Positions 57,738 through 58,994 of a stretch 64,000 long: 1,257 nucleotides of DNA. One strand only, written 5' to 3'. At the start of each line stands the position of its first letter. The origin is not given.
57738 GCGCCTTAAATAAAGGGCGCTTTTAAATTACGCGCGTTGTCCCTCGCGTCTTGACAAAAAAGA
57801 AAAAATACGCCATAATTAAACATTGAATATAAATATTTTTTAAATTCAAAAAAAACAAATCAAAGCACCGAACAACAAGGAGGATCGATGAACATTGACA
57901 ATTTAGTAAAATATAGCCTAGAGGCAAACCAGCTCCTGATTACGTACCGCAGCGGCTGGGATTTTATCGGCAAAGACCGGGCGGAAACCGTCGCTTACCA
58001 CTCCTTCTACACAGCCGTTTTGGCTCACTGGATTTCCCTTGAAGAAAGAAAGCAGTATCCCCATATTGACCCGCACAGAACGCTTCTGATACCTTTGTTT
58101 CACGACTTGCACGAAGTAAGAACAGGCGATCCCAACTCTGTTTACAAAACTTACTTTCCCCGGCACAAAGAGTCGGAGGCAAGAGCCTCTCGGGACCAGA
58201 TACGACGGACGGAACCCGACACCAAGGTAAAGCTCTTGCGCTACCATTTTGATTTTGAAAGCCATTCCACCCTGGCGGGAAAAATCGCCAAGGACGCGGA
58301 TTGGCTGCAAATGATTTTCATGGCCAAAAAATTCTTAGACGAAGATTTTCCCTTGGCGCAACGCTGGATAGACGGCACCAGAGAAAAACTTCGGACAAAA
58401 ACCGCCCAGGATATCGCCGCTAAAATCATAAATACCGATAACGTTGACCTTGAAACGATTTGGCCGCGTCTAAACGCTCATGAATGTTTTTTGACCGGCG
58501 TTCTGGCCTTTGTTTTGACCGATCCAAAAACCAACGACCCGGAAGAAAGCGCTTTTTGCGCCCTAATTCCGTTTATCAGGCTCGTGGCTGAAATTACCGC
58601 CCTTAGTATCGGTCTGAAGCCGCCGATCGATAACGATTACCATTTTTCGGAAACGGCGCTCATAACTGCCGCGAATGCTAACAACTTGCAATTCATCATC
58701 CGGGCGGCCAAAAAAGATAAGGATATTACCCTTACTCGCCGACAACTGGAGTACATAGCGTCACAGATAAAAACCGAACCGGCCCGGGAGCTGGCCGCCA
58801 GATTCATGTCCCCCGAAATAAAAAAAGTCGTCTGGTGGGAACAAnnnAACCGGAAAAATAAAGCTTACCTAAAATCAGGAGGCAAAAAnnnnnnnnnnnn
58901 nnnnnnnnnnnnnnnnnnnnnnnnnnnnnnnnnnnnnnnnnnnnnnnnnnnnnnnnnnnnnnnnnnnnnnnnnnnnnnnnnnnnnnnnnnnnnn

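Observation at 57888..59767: Tandem YfbR-type HD phosphohydrolase paralogs: one canonical, one with E->K and D->Y in the catalytic signature, sharing a novel C-terminal module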

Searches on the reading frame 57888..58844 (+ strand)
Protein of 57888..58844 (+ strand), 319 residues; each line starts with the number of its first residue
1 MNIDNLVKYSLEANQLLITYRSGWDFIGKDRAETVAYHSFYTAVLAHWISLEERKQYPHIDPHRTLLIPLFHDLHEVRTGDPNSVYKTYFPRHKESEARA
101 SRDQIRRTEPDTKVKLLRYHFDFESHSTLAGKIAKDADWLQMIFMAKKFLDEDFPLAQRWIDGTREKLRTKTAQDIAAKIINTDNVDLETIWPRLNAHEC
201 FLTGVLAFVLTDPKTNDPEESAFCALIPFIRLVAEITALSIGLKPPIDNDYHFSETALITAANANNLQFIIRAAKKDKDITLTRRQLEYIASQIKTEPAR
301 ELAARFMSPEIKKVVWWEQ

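Call 3: search_protein_families(library=pfam, proteins=[window:57888-58844:+], max_evalue=1)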
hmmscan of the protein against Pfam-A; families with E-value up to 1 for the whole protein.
window:57888-58844:+ (319 aa): 3 families
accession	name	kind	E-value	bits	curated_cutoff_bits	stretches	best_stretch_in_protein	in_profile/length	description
PF13023.12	HD_3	-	1.7e-16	61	22.5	1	15-147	3-132/165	HD domain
PF12917.13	YfbR-like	-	7e-11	42.6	25.9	1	24-142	15-137/182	5'-deoxynucleotidase YfbR-like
PF01966.28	HD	-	1.2e-09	38.9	22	1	35-142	1-115/116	HD domain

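Call 4: search_protein_families(library=ncbifam, proteins=[window:57888-58844:+], max_evalue=1)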
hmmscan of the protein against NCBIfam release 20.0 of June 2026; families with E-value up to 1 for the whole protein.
window:57888-58844:+ (319 aa): 2 families
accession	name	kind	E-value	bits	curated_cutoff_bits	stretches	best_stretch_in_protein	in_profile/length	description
NF003009.0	PRK03826.1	equivalog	2.7e-08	33.7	122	1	24-164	19-166/197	5'-deoxynucleotidase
NF045682.1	DVU0772_fam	subfamily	0.098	12.9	45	1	259-308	28-77/100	DVU0772 family protein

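Call 6: search_solved_structures(query=window:57888-58844:+, max_evalue=0.1, show_alignments=3)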
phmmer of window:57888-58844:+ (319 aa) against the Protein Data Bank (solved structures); distinct sequences matched with E-value up to 0.1: 11.
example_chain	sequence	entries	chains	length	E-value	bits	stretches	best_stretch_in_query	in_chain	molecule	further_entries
1yoy_A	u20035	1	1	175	2.6e-11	46.6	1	3-111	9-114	hypothetical protein AF1432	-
1ynb_A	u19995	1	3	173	6.5e-11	45.3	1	3-111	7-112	hypothetical protein AF1432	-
1xx7_A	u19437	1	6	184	1.2e-07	34.6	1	13-149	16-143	oxetanocin-like protein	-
4dmb_A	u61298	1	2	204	3.6e-06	29.7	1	12-166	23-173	HD domain-containing protein 2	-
2paq_A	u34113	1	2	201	5.5e-06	29.1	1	22-170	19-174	5'-deoxynucleotidase YfbR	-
2par_A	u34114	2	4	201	3.8e-05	26.4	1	22-170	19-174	5'-deoxynucleotidase YfbR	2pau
4l1j_A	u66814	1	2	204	4.6e-05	26.1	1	12-165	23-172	HD domain-containing protein 2 | HD domain-containing protein 2 (Phosphorylate)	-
4l7e_A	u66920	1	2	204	4.7e-05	26.1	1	12-166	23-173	HD domain-containing protein 2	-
4l7w_A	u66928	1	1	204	8.8e-05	25.2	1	12-166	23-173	HD domain-containing protein 2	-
2cqz_A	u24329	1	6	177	0.027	17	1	19-146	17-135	177aa long hypothetical protein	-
5tk6_A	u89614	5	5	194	0.06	15.9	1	23-116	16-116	OxsA protein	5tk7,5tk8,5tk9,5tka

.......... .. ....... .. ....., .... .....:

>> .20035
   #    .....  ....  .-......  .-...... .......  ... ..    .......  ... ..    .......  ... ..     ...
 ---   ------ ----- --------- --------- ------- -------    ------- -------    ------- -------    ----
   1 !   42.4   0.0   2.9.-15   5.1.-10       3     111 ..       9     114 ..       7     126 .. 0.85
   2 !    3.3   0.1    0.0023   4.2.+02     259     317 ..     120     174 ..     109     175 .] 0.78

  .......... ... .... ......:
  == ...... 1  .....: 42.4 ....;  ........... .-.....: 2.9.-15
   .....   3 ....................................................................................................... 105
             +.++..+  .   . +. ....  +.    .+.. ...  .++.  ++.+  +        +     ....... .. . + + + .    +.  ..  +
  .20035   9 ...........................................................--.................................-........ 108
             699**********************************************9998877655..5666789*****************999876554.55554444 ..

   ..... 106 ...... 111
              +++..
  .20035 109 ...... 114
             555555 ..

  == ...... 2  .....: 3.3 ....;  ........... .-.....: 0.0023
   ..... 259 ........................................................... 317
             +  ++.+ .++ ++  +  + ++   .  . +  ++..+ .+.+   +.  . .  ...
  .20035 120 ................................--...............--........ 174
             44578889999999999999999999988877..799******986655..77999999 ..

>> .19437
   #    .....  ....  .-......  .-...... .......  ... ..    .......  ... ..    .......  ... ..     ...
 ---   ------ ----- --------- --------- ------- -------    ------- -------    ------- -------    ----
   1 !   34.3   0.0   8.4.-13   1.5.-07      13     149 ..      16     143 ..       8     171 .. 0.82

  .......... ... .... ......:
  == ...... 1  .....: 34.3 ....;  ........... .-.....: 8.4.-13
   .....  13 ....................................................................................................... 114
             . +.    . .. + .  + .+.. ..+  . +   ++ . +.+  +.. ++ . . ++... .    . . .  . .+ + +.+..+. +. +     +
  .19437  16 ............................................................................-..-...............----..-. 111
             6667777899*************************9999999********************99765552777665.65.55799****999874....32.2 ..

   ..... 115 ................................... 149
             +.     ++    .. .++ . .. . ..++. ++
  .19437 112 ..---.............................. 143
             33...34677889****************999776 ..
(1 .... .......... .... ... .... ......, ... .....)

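Call 9: find_homologous_proteins(query=window:57888-58844:+, max_evalue=0.001)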
Query window:57888-58844:+ (319 aa): 5 proteins with E <= 0.001 among 2793 candidates.
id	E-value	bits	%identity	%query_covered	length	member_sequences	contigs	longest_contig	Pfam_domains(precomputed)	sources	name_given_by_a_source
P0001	1.1e-213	726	100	100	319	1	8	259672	PF12917.14,PF01966.29,PF13023.13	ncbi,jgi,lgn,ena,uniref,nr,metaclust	ncbi:hypothetical protein A2303_07505 [Candidatus Falkowbacteria bacterium RIFOXYB2_FULL_47_14]|unir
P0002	1.3e-180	618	85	100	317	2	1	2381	PF12917.14,PF01966.29,PF13023.13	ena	-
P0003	8.6e-175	598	82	100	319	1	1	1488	PF12917.14,PF01966.29,PF13023.13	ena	-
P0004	5.1e-169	579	81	100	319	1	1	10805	PF12917.14,PF01966.29,PF13023.13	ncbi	ncbi:MAG: HD domain-containing protein [Candidatus Falkowbacteria bacterium]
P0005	3.4e-11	61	32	55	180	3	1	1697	PF12917.14,PF01966.29,PF13023.13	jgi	-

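Call 11: find_encoding_contigs(protein=P0004, flank=6000, max_places=4)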
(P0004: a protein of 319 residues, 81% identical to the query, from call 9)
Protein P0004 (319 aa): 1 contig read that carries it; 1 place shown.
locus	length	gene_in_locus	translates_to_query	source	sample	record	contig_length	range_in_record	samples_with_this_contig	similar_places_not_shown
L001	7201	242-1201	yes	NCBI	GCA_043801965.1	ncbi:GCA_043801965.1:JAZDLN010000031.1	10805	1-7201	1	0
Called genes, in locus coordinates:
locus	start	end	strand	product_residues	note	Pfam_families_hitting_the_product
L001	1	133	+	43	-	?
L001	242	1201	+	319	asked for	PF12917:YfbR-like, PF13023:HD_3, PF01966:HD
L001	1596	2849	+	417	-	PF00464:SHMT, PF00155:Aminotran_1_2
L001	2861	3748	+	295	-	PF00763:THF_DHG_CYH, PF02882:THF_DHG_CYH_C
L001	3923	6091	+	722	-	PF04851:ResIII (faint), PF00270:DEAD, PF00271:Helicase_C, PF13545:HTH_Crp_2 (faint), PF16124:RecQ_Zn_bind, PF14493:HTH_40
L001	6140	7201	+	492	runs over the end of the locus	PF02366:PMT, PF13231:PMT_2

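Call 12: find_encoding_contigs(protein=P0002, flank=6000, max_places=4)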
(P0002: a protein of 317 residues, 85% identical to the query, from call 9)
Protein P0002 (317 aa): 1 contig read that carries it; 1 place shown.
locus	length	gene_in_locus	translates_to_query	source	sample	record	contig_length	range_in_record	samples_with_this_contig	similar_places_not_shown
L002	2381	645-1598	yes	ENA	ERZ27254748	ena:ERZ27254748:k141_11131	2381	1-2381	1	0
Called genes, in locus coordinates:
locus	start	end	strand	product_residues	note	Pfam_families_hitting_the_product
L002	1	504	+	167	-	?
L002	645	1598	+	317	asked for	PF12917:YfbR-like, PF13023:HD_3, PF01966:HD (weak)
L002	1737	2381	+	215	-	?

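Call 13: find_encoding_contigs(protein=P0003, flank=6000, max_places=4)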
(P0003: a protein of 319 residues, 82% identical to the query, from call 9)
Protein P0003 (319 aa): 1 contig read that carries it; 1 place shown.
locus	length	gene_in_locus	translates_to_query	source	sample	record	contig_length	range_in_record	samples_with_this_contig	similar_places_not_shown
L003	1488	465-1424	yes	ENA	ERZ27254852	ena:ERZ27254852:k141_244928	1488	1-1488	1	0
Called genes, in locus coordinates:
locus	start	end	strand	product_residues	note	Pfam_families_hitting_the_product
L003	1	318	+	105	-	?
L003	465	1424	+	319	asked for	PF12917:YfbR-like, PF13023:HD_3, PF01966:HD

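Call 42: predict_structure(alignment_id=A3)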
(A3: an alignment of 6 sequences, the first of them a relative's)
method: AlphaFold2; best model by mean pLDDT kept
length: 319 residues; sequences in the alignment: 6
mean_pLDDT: 81.4   pTM: 0.84
mean pLDDT of the five models: 81.4, 78.6, 78.4, 73.9, 69.5
residues with pLDDT >= 90: 119; 70-90: 135; 50-70: 46; < 50: 19
segments of 3 or more residues with pLDDT < 50: 80-90, 315-319
pLDDT, mean of each block of 10 residues (from residue 1): 80 76 54 79 94 92 92 68 46 64 71 81 90 95 87 86 94 95 74 66 92 89 92 88 86 92 93 75 87 92 85 48
secondary structure, 60 per line:
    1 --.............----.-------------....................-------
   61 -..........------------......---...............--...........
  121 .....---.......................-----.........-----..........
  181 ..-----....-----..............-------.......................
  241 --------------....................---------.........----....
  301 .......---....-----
elements in order: H3-15 H35-53 H62-71 H84-89 H93-107 H110-125 H129-151 H157-165 H171-182 H188-191 H197-210 H218-240 H255-274 H284-292 H297-307 H311-314

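Call 45: fold_search(model_id=the predicted structure, library=pdb)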
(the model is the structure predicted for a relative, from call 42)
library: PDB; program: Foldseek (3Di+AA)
matches with E <= 10: 225; with E <= 0.001: 0
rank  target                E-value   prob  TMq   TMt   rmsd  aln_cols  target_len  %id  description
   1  4l7e_A                9.6e-03  1.00  0.44  0.72   5.6       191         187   21  Three dimensional structure of mutant D78A of human HD domain-containing protein 2, Genomics Consortium (NESG) Target  (released 2013-07-24)
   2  4dmb_A                1.3e-02  1.00  0.43  0.69   4.2       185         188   22  X-ray structure of human hepatitus C virus NS5A-transactivated protein 2 at the resolution 1.9A, Northeast Structural  (released 2012-04-04)
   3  4l1j_A                1.7e-02  1.00  0.45  0.72   5.5       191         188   21  Three dimensional structure of mutant D143A of human HD domain-containing protein 2, Northeast Structural Genomics Con (released 2013-06-19)
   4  4l1j_B                2.1e-02  1.00  0.43  0.68   4.7       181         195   22  Three dimensional structure of mutant D143A of human HD domain-containing protein 2, Northeast Structural Genomics Con (released 2013-06-19)
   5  1xx7_E                2.3e-02  1.00  0.40  0.72   4.6       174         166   26  Conserved hypothetical protein from Pyrococcus furiosus Pfu-403030-001 (released 2004-12-28)
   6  4l7e_B                2.4e-02  1.00  0.45  0.70   5.6       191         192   21  Three dimensional structure of mutant D78A of human HD domain-containing protein 2, Genomics Consortium (NESG) Target  (released 2013-07-24)
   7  4l7w                  2.9e-02  1.00  0.44  0.71   4.6       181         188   22  Crystal structure mutant H77A of human HD domain-containing protein 2, Genomics Consortium (NESG) Target HR6723 (released 2013-07-03)
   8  4dmb_B                2.9e-02  1.00  0.43  0.69   4.7       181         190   23  X-ray structure of human hepatitus C virus NS5A-transactivated protein 2 at the resolution 1.9A, Northeast Structural  (released 2012-04-04)
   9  2paq_B                3.1e-02  1.00  0.34  0.59   9.6       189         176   19  Crystal structure of the 5'-deoxynucleotidase YfbR (released 2007-04-10)
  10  1ynb_A                3.4e-02  1.00  0.39  0.69   4.8       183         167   25  crystal structure of genomics APC5600 (released 2005-03-08)
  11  2cqz_A                3.6e-02  1.00  0.41  0.71   4.5       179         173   21  Crystal Structure of PH0347 protein from Pyrococcus horikoshii OT3 (released 2006-08-15)
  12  2par_B                3.6e-02  1.00  0.34  0.57   9.7       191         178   18  Crystal structure of the 5'-deoxynucleotidase YfbR mutant E72A complexed with Co(2+) and TMP (released 2008-03-04)
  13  1xx7_F                4.4e-02  1.00  0.39  0.70   4.7       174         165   28  Conserved hypothetical protein from Pyrococcus furiosus Pfu-403030-001 (released 2004-12-28)
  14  2paq_A                4.6e-02  1.00  0.40  0.67   5.3       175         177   19  Crystal structure of the 5'-deoxynucleotidase YfbR (released 2007-04-10)
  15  2pau_B                4.6e-02  1.00  0.35  0.58   9.1       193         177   19  Crystal structure of the 5'-deoxynucleotidase YfbR mutant E72A complexed with Co(2+) and dAMP (released 2008-03-04)
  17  1xx7_D                5.4e-02  1.00  0.36  0.64   6.2       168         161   26  Conserved hypothetical protein from Pyrococcus furiosus Pfu-403030-001 (released 2004-12-28)
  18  1xx7_A                6.7e-02  1.00  0.41  0.70   4.5       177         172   26  Conserved hypothetical protein from Pyrococcus furiosus Pfu-403030-001 (released 2004-12-28)
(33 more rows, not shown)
